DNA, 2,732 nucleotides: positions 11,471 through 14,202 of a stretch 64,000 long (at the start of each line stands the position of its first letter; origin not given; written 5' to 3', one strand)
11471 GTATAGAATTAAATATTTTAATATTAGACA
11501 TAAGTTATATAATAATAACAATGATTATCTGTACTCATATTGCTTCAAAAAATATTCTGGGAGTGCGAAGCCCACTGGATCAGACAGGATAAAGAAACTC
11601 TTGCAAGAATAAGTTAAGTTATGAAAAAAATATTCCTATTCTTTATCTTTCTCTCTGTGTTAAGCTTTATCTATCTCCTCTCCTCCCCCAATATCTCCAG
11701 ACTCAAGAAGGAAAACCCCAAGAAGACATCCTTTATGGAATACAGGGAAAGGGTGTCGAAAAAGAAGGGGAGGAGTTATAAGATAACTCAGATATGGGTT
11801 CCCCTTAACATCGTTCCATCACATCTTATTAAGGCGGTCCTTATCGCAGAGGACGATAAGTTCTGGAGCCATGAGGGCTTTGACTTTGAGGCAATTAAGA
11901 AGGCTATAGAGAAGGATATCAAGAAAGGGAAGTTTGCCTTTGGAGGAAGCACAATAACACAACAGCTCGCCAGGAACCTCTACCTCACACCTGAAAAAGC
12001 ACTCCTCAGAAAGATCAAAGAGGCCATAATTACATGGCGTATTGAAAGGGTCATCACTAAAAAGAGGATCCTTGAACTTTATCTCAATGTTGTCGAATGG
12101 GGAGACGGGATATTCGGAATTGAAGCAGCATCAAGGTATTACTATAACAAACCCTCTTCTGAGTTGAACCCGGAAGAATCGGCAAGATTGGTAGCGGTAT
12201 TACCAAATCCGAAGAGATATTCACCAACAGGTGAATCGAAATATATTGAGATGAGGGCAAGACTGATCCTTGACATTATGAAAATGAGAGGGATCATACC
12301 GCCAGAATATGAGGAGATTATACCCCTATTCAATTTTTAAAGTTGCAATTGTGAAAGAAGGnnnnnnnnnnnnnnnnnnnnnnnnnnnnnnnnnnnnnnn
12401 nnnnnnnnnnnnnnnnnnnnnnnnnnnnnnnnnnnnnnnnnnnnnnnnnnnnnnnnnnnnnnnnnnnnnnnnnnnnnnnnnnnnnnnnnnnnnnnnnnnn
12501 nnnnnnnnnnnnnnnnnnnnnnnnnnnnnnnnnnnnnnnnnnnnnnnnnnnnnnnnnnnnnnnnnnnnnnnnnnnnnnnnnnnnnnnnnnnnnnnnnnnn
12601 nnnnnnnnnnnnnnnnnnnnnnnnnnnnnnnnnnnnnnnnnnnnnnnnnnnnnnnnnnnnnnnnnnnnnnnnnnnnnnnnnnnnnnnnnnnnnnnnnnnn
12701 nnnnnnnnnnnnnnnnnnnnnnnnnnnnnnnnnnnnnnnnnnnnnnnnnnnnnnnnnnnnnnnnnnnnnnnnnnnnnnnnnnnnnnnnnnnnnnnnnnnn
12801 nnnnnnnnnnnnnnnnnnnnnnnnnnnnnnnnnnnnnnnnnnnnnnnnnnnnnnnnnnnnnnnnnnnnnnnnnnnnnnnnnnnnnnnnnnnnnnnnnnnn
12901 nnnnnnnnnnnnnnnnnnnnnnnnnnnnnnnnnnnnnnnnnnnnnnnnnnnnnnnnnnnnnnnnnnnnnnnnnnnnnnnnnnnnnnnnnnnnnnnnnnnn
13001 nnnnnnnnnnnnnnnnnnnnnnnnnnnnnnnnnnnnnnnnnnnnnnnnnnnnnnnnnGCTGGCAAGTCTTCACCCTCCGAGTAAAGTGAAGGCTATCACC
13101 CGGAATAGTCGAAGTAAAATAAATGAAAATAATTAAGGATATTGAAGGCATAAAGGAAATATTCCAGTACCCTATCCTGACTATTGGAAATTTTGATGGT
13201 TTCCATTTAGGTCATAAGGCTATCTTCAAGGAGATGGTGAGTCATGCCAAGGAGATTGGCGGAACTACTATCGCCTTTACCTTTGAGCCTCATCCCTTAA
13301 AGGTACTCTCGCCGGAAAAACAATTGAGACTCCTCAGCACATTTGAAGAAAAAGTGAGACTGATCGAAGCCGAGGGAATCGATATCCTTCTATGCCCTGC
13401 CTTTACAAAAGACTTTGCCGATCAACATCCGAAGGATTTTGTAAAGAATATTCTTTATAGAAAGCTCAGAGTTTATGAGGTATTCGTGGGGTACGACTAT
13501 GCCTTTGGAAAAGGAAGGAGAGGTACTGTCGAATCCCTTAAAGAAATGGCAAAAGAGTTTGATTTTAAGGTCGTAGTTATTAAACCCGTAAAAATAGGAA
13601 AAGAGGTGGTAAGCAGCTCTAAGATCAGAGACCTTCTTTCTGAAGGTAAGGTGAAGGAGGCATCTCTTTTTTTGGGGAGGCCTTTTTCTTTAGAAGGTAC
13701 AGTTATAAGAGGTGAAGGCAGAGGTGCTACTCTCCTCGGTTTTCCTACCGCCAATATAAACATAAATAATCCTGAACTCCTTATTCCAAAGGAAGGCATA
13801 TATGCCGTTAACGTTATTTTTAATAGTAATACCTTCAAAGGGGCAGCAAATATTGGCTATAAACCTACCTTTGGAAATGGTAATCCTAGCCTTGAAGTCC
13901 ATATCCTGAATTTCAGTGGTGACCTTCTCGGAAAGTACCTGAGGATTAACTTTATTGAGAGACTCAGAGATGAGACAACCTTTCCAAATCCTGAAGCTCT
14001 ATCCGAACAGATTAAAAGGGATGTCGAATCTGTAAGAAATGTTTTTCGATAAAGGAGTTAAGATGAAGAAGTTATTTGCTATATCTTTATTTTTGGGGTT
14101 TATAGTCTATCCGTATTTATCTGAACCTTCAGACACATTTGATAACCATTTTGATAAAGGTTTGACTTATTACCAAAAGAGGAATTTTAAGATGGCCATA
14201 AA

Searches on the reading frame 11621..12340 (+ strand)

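Call 62: search_protein_families(library=pfam, proteins=[window:11621-12340:+], max_evalue=0.00001)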
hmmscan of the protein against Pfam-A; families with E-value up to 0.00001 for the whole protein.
window:11621-12340:+ (239 aa): 1 family
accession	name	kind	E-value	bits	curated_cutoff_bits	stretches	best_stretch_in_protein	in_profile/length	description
PF00912.28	Transgly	-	1.2e-56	191.3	27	1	54-220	11-177/178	Transglycosylase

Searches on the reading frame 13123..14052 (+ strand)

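Call 63: search_protein_families(library=pfam, proteins=[window:13123-14052:+], max_evalue=0.00001)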
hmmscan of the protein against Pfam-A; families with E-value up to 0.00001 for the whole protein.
window:13123-14052:+ (309 aa): 3 families
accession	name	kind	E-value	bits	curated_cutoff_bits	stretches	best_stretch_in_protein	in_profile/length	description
PF06574.18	FAD_syn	-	5.9e-48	163.1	27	1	17-166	8-157/158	FAD synthetase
PF01687.23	Flavokinase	-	7.3e-42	142.9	19.6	1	184-308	1-124/124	Riboflavin kinase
PF01467.32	CTP_transf_like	-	7.8e-06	26.6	21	0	19-170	1-132/133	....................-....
